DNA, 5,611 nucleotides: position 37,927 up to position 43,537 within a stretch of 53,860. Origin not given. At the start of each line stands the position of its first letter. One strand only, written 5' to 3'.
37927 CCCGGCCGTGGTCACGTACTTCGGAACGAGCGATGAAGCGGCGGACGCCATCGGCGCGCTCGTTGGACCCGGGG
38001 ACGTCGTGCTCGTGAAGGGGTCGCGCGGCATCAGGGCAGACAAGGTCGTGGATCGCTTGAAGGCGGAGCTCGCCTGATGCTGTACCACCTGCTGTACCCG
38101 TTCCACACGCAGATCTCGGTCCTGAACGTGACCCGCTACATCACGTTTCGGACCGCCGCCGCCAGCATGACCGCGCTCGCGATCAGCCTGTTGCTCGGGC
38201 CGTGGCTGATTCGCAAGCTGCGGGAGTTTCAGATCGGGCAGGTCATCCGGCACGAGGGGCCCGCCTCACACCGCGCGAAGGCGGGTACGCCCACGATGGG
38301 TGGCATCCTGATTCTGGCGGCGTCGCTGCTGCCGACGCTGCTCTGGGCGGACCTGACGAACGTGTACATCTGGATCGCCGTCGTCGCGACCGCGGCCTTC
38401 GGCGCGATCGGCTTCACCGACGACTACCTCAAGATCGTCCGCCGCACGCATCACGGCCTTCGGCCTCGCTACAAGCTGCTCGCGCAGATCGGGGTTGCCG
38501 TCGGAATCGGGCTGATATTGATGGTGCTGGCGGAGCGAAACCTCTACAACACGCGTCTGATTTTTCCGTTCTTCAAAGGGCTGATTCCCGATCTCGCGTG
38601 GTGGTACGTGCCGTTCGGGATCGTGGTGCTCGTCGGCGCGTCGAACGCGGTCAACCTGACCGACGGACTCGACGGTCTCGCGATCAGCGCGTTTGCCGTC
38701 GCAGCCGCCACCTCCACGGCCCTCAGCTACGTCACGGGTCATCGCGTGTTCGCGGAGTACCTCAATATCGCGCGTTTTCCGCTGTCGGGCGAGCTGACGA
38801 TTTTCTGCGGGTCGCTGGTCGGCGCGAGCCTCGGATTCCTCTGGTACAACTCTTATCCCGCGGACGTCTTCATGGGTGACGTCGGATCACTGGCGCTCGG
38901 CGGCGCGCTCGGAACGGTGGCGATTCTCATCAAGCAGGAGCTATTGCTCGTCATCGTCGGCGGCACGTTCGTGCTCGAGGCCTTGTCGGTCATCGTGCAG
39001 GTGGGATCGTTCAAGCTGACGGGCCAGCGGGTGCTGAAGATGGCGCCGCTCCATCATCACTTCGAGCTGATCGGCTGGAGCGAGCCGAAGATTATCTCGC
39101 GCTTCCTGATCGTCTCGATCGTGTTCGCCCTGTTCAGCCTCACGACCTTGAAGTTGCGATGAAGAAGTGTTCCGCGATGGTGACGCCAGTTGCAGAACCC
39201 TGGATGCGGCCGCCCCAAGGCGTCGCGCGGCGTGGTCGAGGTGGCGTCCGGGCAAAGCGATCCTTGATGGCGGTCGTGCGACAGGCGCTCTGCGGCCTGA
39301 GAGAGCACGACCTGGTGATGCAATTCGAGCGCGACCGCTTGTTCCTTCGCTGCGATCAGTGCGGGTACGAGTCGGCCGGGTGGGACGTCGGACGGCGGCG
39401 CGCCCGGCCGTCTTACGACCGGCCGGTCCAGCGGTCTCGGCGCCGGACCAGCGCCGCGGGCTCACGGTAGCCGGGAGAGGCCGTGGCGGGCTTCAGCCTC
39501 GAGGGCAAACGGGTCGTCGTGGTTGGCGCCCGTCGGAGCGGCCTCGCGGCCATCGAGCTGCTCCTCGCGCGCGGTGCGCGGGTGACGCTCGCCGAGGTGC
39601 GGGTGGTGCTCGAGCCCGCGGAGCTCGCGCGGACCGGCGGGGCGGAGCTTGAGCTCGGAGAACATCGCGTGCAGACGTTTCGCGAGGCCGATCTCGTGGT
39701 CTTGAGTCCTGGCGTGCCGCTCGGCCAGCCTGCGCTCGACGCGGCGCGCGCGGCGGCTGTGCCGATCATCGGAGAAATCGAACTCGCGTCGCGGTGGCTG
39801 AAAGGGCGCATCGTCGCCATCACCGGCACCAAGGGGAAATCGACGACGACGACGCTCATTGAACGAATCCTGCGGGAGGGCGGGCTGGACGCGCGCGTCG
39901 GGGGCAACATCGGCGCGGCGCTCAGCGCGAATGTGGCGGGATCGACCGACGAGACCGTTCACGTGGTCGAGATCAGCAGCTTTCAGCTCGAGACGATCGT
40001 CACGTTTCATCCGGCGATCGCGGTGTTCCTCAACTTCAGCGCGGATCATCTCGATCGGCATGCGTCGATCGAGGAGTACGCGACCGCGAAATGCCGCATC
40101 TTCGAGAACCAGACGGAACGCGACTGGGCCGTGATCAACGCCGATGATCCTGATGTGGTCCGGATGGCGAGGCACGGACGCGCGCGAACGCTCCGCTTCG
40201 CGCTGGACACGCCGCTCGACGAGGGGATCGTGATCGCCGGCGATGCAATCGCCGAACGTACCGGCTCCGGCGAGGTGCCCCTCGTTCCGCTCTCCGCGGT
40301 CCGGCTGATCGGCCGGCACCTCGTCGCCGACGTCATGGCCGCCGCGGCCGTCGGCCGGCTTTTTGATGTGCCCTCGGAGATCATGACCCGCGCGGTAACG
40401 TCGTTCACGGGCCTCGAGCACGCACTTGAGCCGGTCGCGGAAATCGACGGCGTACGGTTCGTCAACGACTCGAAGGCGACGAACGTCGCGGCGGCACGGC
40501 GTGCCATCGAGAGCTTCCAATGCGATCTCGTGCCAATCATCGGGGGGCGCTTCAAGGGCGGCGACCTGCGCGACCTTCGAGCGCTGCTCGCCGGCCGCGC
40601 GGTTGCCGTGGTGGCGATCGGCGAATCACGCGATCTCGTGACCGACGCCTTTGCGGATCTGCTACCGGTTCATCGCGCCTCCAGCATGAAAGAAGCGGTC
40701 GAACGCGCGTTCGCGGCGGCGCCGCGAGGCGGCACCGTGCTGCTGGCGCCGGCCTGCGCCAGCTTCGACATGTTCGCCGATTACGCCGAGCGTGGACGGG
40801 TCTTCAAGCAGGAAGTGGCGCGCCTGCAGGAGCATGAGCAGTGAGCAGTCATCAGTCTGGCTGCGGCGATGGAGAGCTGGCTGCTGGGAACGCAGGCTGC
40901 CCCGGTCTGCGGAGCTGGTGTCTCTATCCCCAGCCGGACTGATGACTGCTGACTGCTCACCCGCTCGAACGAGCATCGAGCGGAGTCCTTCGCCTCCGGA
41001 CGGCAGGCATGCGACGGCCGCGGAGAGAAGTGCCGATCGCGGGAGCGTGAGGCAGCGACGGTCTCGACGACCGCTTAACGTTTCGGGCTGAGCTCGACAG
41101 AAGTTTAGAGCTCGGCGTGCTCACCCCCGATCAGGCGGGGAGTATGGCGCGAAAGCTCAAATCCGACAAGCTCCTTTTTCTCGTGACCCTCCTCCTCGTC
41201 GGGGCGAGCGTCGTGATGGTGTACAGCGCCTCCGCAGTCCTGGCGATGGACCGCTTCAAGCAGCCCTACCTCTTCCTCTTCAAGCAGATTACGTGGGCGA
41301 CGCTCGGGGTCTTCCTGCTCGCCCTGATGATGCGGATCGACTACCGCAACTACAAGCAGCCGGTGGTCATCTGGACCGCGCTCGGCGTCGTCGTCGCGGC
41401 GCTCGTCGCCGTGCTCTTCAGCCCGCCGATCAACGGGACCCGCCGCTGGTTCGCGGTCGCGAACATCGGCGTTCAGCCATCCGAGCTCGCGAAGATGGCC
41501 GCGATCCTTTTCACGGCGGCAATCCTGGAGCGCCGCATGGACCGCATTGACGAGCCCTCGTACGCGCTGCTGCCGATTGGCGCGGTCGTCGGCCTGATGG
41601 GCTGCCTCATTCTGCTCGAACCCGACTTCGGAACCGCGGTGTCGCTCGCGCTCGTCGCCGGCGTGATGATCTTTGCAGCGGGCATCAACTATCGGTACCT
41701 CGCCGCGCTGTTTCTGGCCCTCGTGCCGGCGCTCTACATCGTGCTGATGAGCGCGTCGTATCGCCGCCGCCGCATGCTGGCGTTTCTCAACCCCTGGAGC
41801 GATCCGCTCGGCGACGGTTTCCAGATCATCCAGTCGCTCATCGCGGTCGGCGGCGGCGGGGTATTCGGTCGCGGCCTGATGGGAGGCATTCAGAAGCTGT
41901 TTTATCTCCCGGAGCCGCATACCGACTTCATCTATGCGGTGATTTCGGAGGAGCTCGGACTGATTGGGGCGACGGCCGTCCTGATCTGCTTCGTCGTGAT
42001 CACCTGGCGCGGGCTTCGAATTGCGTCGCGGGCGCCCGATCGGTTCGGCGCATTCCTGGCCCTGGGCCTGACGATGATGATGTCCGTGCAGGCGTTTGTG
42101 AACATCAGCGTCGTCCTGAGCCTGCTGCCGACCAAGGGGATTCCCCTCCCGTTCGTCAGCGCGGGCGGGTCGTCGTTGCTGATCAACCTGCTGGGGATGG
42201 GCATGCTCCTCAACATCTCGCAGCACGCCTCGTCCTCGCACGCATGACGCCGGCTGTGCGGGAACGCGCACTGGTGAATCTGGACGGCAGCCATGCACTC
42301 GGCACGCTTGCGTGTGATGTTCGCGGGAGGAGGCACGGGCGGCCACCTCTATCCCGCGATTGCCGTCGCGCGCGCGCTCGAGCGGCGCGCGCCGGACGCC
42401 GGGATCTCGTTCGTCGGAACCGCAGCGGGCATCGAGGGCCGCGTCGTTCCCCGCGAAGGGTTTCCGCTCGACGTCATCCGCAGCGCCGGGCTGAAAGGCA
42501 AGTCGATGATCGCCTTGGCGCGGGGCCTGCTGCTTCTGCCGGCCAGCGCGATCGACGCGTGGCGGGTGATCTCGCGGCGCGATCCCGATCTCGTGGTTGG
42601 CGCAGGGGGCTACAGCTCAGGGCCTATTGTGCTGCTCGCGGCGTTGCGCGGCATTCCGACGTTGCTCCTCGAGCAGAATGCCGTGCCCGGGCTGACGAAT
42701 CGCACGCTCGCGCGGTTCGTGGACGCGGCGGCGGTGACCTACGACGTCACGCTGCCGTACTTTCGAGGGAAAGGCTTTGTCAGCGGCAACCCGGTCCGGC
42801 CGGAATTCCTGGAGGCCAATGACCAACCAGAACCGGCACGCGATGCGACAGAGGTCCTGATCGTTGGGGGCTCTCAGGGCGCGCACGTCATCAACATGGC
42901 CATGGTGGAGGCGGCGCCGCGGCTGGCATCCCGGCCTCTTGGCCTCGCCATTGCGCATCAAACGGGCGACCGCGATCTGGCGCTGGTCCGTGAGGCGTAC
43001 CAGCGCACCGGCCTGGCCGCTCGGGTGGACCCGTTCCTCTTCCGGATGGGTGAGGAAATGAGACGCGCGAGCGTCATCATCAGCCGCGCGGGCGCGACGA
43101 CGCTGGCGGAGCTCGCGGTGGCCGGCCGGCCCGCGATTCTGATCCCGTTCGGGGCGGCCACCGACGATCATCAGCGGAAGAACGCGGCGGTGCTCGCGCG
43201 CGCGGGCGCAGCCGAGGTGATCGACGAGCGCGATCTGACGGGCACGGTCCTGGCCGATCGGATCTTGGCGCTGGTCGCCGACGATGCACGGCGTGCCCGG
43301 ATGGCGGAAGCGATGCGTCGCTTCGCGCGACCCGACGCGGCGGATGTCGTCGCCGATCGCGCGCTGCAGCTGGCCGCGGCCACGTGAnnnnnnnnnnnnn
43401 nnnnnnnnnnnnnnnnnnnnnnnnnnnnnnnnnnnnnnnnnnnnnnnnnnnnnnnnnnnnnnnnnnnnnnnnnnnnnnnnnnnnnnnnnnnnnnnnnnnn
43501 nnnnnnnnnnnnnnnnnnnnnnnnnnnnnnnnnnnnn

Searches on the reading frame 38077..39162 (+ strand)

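Call 15: search_protein_families(library=pfam, proteins=[window:38077-39162:+], max_evalue=0.001)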
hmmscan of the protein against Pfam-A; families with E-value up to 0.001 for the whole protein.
window:38077-39162:+ (361 aa): 2 families
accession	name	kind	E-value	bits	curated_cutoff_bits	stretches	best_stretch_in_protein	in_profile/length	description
PF00953.26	Glycos_transf_4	-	2.3e-32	112.6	27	1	99-285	2-159/160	Glycosyl transferase family 4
PF10555.14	MraY_sig1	-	3.3e-06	26.7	20.1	1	68-80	1-13/13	Phospho-N-acetylmuramoyl-pentapeptide-transferase signature 1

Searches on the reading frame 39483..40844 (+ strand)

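Call 15: search_protein_families(library=pfam, proteins=[window:39483-40844:+], max_evalue=0.001)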
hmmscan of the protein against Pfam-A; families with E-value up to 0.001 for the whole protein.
window:39483-40844:+ (453 aa): 3 families
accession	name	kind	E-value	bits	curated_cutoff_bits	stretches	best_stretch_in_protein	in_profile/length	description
PF08245.18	Mur_ligase_M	-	7.5e-30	104.8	24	1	113-290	1-199/200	Mur ligase middle domain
PF21799.2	MurD-like_N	-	1.9e-12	47.7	27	1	9-97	1-88/88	Mur ligase MurD-like, N-terminal domain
PF02875.26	Mur_ligase_C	-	5.7e-10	40.6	28.4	1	316-425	4-127/127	Mur ligase, glutamate ligase domain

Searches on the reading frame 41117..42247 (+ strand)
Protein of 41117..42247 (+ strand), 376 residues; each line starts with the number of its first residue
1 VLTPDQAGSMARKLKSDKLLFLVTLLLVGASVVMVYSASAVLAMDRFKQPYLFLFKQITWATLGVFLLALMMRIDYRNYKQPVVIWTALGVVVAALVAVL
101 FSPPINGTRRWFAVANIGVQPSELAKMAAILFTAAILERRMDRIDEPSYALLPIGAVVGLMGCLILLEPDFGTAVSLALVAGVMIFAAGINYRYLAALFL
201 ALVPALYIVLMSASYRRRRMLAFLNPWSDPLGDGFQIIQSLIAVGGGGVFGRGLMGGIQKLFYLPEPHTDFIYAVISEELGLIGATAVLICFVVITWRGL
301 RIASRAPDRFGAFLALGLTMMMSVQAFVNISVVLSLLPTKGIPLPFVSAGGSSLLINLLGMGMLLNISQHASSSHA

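Call 15: search_protein_families(library=pfam, proteins=[window:41117-42247:+], max_evalue=0.001)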
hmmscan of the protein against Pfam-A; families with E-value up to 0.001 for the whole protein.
window:41117-42247:+ (376 aa): 1 family
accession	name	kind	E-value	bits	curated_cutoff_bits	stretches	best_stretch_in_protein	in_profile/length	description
PF01098.24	FTSW_RODA_SPOVE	-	5.7e-109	364.8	26.4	1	19-371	3-354/356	Cell cycle protein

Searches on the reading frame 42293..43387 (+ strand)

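Call 15: search_protein_families(library=pfam, proteins=[window:42293-43387:+], max_evalue=0.001)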
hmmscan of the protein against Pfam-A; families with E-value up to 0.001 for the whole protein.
window:42293-43387:+ (364 aa): 3 families
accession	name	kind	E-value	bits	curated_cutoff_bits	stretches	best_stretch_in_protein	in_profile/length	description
PF04101.22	Glyco_tran_28_C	-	2e-38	132.5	22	1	188-351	2-164/166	Glycosyltransferase family 28 C-terminal domain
PF03033.26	Glyco_transf_28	-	2.8e-29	102.4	26.2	1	8-147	1-138/139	Glycosyltransferase family 28 N-terminal domain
PF13579.12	Glyco_trans_4_4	-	0.00052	20.8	29.7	1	77-144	50-118/158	Glycosyl transferase 4-like domain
